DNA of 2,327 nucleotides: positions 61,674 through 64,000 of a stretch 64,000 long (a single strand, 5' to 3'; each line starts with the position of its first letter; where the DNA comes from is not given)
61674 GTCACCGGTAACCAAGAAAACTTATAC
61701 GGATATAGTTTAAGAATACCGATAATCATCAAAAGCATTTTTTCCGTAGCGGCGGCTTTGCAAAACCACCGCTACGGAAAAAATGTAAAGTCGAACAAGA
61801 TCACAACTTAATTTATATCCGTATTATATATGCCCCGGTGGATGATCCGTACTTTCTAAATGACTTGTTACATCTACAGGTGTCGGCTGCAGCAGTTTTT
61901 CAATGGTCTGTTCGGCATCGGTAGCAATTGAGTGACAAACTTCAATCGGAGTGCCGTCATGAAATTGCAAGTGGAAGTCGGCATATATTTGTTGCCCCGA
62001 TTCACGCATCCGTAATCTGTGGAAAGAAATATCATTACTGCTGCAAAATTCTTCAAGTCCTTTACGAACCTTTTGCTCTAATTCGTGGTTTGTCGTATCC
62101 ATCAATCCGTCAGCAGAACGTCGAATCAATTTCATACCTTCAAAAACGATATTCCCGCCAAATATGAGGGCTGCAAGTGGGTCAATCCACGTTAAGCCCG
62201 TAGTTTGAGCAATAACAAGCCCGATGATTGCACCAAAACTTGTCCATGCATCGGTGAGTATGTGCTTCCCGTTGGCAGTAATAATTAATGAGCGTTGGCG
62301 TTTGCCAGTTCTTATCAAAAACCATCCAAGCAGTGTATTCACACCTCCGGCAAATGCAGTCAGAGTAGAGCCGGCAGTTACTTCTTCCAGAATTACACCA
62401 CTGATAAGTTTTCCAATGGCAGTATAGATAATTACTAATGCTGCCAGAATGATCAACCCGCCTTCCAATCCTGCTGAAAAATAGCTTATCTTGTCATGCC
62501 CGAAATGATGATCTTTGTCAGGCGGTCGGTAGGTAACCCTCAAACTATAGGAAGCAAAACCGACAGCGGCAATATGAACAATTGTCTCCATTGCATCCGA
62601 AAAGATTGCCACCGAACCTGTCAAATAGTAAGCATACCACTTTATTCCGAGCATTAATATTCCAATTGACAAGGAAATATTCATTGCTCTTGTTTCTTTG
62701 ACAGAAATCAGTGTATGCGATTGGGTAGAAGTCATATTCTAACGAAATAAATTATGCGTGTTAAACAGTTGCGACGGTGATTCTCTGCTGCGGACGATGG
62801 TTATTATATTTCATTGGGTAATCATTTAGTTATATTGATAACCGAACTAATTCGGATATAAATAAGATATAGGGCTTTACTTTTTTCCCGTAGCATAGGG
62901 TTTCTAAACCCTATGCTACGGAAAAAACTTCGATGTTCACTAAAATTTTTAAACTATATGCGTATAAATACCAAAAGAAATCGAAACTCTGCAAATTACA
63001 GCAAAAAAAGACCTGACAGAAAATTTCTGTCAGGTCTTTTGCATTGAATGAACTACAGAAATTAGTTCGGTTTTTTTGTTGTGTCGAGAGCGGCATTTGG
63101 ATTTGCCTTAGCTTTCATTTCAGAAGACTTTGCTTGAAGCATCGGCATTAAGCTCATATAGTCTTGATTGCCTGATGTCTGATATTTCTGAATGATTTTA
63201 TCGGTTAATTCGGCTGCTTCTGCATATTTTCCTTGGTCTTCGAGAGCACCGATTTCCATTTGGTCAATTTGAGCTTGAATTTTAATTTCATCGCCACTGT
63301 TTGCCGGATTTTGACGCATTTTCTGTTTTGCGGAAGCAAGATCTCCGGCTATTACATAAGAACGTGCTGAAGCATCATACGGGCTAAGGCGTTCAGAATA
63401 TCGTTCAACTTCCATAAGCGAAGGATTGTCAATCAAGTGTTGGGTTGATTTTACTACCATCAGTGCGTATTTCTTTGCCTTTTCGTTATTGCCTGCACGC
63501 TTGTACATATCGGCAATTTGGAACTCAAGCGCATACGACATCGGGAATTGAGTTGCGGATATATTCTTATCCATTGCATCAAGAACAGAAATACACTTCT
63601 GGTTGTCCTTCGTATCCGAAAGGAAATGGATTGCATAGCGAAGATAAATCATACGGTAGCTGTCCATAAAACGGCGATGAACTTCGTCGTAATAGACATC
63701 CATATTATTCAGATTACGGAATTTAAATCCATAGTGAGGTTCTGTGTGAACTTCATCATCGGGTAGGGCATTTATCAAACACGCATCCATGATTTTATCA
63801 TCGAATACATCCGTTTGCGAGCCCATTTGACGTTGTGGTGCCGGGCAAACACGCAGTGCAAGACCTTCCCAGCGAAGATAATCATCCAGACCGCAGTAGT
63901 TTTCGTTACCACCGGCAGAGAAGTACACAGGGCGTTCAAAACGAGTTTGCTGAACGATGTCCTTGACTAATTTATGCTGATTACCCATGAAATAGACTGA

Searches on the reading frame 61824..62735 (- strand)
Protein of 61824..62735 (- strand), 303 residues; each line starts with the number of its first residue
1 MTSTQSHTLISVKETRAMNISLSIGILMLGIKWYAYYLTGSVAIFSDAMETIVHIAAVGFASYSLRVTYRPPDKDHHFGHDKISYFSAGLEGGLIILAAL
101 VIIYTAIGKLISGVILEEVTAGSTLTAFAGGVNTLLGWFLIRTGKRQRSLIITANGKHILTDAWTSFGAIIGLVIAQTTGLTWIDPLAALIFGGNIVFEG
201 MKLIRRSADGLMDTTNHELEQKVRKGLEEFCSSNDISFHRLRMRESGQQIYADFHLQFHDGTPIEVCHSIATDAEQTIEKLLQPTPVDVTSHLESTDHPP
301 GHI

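Call 14: search_protein_families(library=pfam, proteins=[window:61824-62735:-])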
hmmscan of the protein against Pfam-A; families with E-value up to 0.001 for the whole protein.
window:61824-62735:- (303 aa): 2 families
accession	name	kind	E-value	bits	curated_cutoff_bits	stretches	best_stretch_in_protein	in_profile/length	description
PF01545.26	Cation_efflux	-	2.3e-36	125.9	26.6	1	20-212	3-198/198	Cation efflux family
PF16916.11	ZT_dimer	-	1.3e-10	41.6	26.7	1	217-294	3-76/78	Dimerisation domain of Zinc Transporter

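Call 46: find_homologous_proteins(query=window:61824-62735:-, max_evalue=1e-40)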
Query window:61824-62735:- (303 aa): 552 proteins with E <= 1e-40 among 3665 candidates; the best 120 are listed.
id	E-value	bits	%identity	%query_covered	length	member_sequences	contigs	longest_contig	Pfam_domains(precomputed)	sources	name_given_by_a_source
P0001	6.6e-182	622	91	100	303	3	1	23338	PF16916.12,PF01545.27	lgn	-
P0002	7.8e-177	605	88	100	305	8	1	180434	PF16916.12,PF01545.27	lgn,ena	-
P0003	3.2e-167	573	83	100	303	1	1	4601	PF16916.12,PF01545.27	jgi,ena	-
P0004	8.9e-167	572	84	100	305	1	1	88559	PF16916.12,PF01545.27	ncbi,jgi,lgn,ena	jgi:cation diffusion facilitator family transporter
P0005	3.6e-162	557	81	100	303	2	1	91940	PF16916.12,PF01545.27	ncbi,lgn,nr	ncbi:MAG: cation transporter [Bacteroidetes bacterium]|nr:cation transporter [Bacteroidota bacterium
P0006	1.4e-137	476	72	95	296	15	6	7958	PF16916.12,PF01545.27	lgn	-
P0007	2.2e-137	475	72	95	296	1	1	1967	PF16916.12,PF01545.27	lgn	-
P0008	7.1e-134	464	71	96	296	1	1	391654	PF16916.12,PF01545.27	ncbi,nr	ncbi:MAG: cation transporter [Ignavibacteria bacterium]|nr:cation transporter [Ignavibacteria bacter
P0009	6.0e-121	421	67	97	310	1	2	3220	PF16916.12,PF01545.27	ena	-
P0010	2.6e-120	419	65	97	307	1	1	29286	PF16916.12,PF01545.27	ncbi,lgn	-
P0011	2.3e-119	416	66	96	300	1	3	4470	PF16916.12,PF01545.27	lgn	-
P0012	5.9e-119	415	60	100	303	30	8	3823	PF16916.12,PF01545.27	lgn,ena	-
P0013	7.0e-119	415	66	97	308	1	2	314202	PF16916.12,PF01545.27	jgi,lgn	jgi:cation diffusion facilitator family transporter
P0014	1.3e-118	414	62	96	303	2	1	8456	PF16916.12,PF01545.27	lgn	-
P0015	1.7e-118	413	60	100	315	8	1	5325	PF16916.12,PF01545.27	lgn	-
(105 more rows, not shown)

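Call 47: find_encoding_contigs(protein=P0001, flank=10000, max_places=1)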
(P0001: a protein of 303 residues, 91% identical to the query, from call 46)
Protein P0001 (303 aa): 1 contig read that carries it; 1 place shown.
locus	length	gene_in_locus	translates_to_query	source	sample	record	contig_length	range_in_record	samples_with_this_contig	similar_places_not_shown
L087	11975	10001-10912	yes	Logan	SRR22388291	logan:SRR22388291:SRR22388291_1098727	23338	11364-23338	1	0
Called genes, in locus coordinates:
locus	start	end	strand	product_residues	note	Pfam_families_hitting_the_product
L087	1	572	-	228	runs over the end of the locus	PF18962:Por_Secre_tail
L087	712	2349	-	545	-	PF13620:CarboxypepD_reg (weak), PF00578:AhpC-TSA, PF08534:Redoxin, PF00085:Thioredoxin (weak), PF13905:Thioredoxin_8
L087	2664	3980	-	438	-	-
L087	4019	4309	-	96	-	PF05258:DciA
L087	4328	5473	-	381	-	PF02463:SMC_N, PF13175:AAA_15, PF13476:AAA_23, PF13514:AAA_27 (faint)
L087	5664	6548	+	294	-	PF10727:Rossmann-like, PF10728:DUF2520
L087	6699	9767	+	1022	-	PF11028:TMEM260_N, PF28495:TMEM260_2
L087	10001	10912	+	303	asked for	PF01545:Cation_efflux, PF16916:ZT_dimer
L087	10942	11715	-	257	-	PF00005:ABC_tran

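Call 48: find_encoding_contigs(protein=P0002, flank=10000, max_places=1)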
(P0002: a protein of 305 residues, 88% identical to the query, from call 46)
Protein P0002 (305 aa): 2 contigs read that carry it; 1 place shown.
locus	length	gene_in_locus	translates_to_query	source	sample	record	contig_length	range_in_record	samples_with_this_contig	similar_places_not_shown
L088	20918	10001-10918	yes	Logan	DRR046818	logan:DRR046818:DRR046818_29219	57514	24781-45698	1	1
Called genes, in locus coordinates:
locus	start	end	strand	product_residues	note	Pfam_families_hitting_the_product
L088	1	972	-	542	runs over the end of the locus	PF13620:CarboxypepD_reg (faint), PF00578:AhpC-TSA, PF08534:Redoxin, PF00085:Thioredoxin (weak), PF13905:Thioredoxin_8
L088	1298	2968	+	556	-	PF07995:GSDH, PF18962:Por_Secre_tail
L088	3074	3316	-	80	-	PF05258:DciA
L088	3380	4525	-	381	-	PF02463:SMC_N (weak), PF13175:AAA_15, PF13476:AAA_23, PF02463:SMC_N (weak)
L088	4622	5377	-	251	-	-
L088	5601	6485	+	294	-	PF10727:Rossmann-like, PF10728:DUF2520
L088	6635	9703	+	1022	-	PF11028:TMEM260_N, PF28495:TMEM260_2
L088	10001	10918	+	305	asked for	PF01545:Cation_efflux, PF16916:ZT_dimer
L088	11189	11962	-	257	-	PF00005:ABC_tran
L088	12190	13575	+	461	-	PF00999:Na_H_Exchanger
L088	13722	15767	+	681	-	-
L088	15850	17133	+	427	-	PF00266:Aminotran_5, PF22580:KYNU_C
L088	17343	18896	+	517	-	PF01839:FG-GAP (faint), PF13517:FG-GAP_3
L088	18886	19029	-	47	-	-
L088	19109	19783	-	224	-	-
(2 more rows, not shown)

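Call 49: find_encoding_contigs(protein=P0004, flank=10000, max_places=1)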
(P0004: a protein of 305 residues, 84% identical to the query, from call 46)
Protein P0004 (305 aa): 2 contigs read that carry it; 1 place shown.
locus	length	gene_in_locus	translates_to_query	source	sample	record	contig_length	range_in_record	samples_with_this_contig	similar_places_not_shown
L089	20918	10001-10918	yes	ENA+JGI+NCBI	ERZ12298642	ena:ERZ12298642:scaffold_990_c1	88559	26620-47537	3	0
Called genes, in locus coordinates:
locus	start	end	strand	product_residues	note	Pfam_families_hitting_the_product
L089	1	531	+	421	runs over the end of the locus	PF02321:OEP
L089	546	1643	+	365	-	PF25917:BSH_RND (weak), PF25973:BSH_CzcB, PF25954:Beta-barrel_RND_2, PF25989:YknX_C (weak)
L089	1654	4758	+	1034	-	PF00873:ACR_tran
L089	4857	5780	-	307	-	PF00126:HTH_1, PF03466:LysR_substrate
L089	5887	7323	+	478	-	PF00180:Iso_dh, PF18324:Isocitrate_DH_C_bact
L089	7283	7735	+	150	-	-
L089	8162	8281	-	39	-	-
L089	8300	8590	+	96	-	-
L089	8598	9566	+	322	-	PF05982:Sbt_1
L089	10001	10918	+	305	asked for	PF01545:Cation_efflux, PF16916:ZT_dimer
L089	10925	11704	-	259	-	PF00005:ABC_tran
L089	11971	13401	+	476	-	PF00999:Na_H_Exchanger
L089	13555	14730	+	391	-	-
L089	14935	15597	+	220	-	PF02915:Rubrerythrin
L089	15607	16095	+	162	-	-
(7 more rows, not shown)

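Call 50: find_encoding_contigs(protein=P0005, flank=10000, max_places=1)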
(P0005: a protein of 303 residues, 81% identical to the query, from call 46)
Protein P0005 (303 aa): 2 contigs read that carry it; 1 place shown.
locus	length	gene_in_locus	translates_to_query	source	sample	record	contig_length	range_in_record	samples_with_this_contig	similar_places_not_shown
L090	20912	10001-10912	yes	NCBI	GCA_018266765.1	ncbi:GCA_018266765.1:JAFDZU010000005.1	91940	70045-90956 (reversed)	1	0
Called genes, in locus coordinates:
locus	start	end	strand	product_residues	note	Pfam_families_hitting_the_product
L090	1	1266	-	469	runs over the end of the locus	PF02874:ATP-synt_ab_N, PF00006:ATP-synt_ab, PF22919:ATP-synt_VA_C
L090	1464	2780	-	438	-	PF02861:Clp_N, PF13191:AAA_16 (weak), PF23569:NBD_SMAX1, PF00004:AAA, PF17871:AAA_lid_9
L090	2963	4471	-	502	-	PF00512:HisKA, PF02518:HATPase_c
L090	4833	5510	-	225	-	-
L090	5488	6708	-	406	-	-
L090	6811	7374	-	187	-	PF04542:Sigma70_r2, PF08281:Sigma70_r4_2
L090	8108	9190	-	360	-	PF13517:FG-GAP_3 (faint)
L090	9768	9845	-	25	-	PF03811:Zn_ribbon_InsA (weak)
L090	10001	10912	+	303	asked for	PF01545:Cation_efflux, PF16916:ZT_dimer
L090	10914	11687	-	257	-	PF00005:ABC_tran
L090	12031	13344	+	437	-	PF00999:Na_H_Exchanger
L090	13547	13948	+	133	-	-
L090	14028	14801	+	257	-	-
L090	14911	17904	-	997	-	PF05227:CHASE3, PF08448:PAS_4, PF13426:PAS_9, PF00989:PAS, PF13188:PAS_8, PF13426:PAS_9, PF02518:HATPase_c, PF00072:Response_reg, +3 more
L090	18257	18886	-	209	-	PF00717:Peptidase_S24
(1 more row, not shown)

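Call 69: find_encoding_contigs(protein=window:61824-62735:-, flank=10000, max_places=2)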
Protein window:61824-62735:- (303 aa): 6 contigs read that carry it; 1 place shown.
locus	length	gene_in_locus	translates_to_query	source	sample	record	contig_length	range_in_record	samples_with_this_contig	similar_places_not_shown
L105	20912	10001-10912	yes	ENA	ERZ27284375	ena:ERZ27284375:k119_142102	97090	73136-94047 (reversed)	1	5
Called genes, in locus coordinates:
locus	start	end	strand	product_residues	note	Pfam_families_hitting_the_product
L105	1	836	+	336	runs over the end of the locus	PF01210:NAD_Gly3P_dh_N, PF02558:ApbA (weak), PF03807:F420_oxidored (weak), PF07479:NAD_Gly3P_dh_C, PF20618:GPD_NAD_C_bact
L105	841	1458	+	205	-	PF00027:cNMP_binding (weak)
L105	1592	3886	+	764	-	PF13620:CarboxypepD_reg, PF13715:CarbopepD_reg_2, PF07715:Plug, PF00593:TonB_dep_Rec_b-barrel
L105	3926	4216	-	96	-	PF05258:DciA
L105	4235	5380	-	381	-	PF02463:SMC_N, PF13175:AAA_15, PF13476:AAA_23, PF13514:AAA_27 (faint)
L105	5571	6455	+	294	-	PF10727:Rossmann-like, PF03807:F420_oxidored, PF10728:DUF2520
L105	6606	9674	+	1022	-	PF11028:TMEM260_N, PF28495:TMEM260_2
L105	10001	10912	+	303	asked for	PF01545:Cation_efflux, PF16916:ZT_dimer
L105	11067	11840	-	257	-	PF00005:ABC_tran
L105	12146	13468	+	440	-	PF00999:Na_H_Exchanger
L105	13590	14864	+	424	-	PF00266:Aminotran_5, PF22580:KYNU_C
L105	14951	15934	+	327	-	PF00294:PfkB, PF08543:Phos_pyr_kin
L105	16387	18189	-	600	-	PF00364:Biotin_lipoyl, PF25919:BSH_CusB (faint), PF25997:BSH_YhbJ (weak), PF26018:BSH_RND_rel (faint), PF00364:Biotin_lipoyl, PF02817:E3_binding, PF00198:2-oxoacid_dh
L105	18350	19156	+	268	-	PF01497:Peripla_BP_2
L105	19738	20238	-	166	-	PF03061:4HBT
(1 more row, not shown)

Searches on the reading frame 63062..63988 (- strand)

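Call 14: search_protein_families(library=pfam, proteins=[window:63062-63988:-])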
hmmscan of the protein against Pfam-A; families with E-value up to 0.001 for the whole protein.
window:63062-63988:- (308 aa): 0 families

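Call 38: search_protein_families(library=pfam, proteins=[window:63062-63988:-], max_evalue=0.01)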
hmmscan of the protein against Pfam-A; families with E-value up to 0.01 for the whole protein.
window:63062-63988:- (308 aa): 2 families
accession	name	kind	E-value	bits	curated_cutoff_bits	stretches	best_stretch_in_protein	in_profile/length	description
PF13174.12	TPR_6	-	0.0083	17.2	26.3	0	249-272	10-33/33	Tetratricopeptide repeat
PF13428.12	TPR_14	-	0.0086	17.1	23.5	0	248-271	10-33/44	Tetratricopeptide repeat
